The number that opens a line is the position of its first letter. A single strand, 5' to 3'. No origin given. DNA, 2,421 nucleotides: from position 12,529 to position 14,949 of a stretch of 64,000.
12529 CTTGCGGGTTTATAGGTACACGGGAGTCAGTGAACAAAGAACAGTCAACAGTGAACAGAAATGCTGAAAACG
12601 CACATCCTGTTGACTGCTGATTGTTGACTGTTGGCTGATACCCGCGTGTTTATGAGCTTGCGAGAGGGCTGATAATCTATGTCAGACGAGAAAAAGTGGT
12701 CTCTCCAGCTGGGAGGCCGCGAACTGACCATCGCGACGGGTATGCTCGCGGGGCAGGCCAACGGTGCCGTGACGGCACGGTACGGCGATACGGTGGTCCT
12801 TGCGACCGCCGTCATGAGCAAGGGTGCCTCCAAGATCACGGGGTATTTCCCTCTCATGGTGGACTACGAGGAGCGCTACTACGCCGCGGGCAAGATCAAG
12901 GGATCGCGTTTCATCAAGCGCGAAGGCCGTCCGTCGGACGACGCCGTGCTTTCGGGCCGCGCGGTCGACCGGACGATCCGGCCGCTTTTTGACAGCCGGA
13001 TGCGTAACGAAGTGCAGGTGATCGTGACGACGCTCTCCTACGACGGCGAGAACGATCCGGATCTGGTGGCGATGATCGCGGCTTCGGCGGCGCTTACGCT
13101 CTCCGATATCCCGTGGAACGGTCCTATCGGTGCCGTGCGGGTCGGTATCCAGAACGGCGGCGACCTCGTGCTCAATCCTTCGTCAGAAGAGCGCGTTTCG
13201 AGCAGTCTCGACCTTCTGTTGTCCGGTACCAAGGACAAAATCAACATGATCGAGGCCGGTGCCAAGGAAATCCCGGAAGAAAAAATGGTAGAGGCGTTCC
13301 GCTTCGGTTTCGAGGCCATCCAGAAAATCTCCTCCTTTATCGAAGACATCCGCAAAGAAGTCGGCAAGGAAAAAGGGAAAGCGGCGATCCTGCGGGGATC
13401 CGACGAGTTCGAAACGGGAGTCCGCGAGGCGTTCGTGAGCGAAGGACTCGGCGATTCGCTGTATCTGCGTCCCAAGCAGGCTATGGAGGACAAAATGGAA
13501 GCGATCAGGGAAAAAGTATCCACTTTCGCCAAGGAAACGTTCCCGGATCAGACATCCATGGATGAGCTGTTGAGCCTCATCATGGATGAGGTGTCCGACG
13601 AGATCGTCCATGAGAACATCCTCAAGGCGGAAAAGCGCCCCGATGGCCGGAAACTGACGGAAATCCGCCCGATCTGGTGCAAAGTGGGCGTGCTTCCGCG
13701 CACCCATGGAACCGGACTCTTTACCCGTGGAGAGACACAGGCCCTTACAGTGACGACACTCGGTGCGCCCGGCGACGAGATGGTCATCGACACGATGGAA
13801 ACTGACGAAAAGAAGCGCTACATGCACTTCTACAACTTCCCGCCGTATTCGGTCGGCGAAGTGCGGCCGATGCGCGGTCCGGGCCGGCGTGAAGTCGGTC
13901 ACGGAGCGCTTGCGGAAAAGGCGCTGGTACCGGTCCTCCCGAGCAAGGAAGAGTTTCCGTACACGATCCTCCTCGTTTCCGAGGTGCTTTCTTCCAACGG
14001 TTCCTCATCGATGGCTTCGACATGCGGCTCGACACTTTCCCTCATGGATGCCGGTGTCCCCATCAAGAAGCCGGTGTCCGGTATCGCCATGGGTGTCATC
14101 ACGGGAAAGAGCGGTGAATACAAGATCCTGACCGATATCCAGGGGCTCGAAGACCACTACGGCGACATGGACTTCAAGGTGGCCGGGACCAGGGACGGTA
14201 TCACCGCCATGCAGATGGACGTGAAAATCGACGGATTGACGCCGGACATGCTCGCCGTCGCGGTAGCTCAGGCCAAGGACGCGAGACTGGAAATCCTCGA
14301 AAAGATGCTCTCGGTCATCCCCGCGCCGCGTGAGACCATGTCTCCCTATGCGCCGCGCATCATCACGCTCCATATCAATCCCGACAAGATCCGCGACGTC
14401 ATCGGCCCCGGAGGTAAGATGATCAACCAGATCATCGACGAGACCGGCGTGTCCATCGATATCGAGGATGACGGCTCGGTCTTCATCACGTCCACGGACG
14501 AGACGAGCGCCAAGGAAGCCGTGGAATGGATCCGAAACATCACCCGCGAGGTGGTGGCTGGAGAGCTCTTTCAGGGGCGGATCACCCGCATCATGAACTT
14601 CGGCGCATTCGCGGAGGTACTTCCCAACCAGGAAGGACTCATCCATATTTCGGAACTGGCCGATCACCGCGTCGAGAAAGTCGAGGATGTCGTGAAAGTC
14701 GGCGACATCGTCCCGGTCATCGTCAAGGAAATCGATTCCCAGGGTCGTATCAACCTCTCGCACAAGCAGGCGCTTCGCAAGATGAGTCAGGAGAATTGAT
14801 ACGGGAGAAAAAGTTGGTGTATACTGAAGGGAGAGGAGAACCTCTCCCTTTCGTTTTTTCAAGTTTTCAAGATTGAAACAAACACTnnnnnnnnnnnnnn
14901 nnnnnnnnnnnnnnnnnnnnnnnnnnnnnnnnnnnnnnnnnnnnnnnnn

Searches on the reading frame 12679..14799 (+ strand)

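Call 93: search_protein_families(library=pfam, proteins=[window:12679-14799:+], max_evalue=0.00001)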
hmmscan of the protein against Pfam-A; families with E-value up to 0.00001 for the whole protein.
window:12679-14799:+ (706 aa): 5 families
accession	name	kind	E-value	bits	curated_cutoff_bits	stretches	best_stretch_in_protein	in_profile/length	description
PF01138.27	RNase_PH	-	1.8e-52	177.6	25.5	2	13-145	2-130/130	3' exoribonuclease family, domain 1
PF03725.20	RNase_PH_C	-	1.7e-20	73.1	20.8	2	148-213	1-67/67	3' exoribonuclease family, domain 2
PF00575.29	S1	-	1.1e-18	67.8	22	1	627-696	4-74/74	S1 RNA binding domain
PF00013.35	KH_1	-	5.5e-12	45.7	21.5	1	562-619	2-65/66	KH domain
PF03726.19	PNPase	-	8.2e-06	26.6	24.6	0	251-325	8-81/81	Polyribonucleotide nucleotidyltransferase, RNA binding domain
